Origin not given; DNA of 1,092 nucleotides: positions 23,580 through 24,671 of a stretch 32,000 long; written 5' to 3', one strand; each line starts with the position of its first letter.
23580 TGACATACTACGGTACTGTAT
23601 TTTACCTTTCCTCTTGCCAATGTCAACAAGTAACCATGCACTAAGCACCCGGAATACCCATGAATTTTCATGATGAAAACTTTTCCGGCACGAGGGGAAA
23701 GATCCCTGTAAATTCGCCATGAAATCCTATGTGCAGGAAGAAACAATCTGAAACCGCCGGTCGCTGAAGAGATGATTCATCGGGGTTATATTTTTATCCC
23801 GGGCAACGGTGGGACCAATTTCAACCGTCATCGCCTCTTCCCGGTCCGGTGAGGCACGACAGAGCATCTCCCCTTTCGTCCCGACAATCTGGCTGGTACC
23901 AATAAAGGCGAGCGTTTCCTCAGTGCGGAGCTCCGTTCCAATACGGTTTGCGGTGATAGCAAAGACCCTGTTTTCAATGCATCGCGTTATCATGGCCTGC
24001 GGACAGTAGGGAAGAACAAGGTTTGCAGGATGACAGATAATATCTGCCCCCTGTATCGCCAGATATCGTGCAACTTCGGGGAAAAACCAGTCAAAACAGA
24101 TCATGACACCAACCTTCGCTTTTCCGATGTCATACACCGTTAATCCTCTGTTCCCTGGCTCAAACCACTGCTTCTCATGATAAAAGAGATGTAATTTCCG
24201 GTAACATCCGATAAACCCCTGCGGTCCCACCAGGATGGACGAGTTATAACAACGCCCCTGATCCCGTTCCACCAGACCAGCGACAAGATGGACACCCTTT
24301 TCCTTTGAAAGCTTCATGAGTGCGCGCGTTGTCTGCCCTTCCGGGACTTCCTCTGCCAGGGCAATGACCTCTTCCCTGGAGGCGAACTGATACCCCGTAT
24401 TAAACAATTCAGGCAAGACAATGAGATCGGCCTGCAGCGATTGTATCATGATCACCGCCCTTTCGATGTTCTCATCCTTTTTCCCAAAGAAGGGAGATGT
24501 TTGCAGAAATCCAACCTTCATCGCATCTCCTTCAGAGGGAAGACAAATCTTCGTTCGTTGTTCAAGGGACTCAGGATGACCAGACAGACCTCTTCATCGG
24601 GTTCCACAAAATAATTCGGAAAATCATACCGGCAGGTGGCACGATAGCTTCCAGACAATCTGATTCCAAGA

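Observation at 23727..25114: Second divergent copy of the exported ~190-aa protein, again ATGA-coupled to a cytoplasmic enzyme (C-N hydrolase)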

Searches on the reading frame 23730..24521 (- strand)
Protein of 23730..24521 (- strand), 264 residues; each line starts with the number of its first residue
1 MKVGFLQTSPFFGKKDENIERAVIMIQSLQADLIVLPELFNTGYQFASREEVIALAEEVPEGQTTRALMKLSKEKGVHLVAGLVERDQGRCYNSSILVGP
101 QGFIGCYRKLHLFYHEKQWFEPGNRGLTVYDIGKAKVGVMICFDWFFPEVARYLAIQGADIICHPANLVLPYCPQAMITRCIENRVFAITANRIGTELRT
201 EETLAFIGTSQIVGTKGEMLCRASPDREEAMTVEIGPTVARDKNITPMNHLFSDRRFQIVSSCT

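Call 4: search_protein_families(library=pfam, proteins=[window:23730-24521:-], max_evalue=1)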
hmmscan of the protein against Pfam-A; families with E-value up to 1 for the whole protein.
window:23730-24521:- (264 aa): 1 family
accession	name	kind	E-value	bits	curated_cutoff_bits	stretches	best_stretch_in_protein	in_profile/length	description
PF00795.27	CN_hydrolase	-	6.7e-49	167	23.2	1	3-236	2-247/256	Carbon-nitrogen hydrolase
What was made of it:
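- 23727..24521 (-): C-N hydrolase (nitrilase superfamily), 264 aa, no signal peptide, catalytic Glu38/Lys109/Cys142 present. PF00795 E 6.7e-49 (call 4).
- Checked: A is 24518..25114 on the minus strand, 198 aa. Its TGA shares ATGA with the start of the 264-aa C-N hydrolase at 23727..24521 (Pfam PF00795, E 6.7e-49, call 4).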

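Call 32: search_protein_families(library=ncbifam, proteins=[window:23730-24521:-], max_evalue=0.1)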
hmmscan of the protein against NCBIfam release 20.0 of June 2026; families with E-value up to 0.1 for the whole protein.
window:23730-24521:- (264 aa): 11 families
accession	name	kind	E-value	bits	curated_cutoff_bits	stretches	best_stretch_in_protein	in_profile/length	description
NF040852.1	nitrile_Arch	equivalog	4.8e-97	324.2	500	1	1-258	1-258/262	nitrilase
TIGR03381.1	agmatine_aguB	equivalog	1.2e-40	139.6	410.25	1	16-258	15-274/279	N-carbamoylputrescine amidase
NF009803.0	PRK13287.1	equivalog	1.1e-21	77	406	1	30-242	52-264/333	formamidase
NF033621.1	de_GSH_amidase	exception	2.1e-19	69.9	355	1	18-237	16-237/260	deaminated glutathione amidase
NF010588.0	PRK13981.1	equivalog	3.9e-19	68.4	479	1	2-237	6-246/546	NAD+ synthase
NF007757.0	PRK10438.1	equivalog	6.5e-18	64.9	249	1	27-235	30-232/256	amidohydrolase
TIGR00546.1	lnt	equivalog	1.8e-15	57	132.9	2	16-112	181-273/395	apolipoprotein N-acyltransferase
NF009802.0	PRK13286.1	equivalog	7.9e-14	51.3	427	1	31-252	52-277/345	aliphatic amidase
NF043013.1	DeGluthAmidYersProt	equivalog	1.3e-12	47.4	500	1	33-236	37-251/278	deaminated glutathione amidase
TIGR04048.1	nitrile_sll0784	equivalog_domain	2.8e-12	46.2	502.6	1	3-163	5-180/301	Nit6803 family nitrilase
NF002730.0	PRK02628.1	equivalog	0.0022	16.2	473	1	18-124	33-141/677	NAD(+) synthase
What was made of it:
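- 23727..24521 (-): Best NCBIfam match is archaeal-type nitrilase at 324 bits, below the 500-bit cutoff (call 32).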
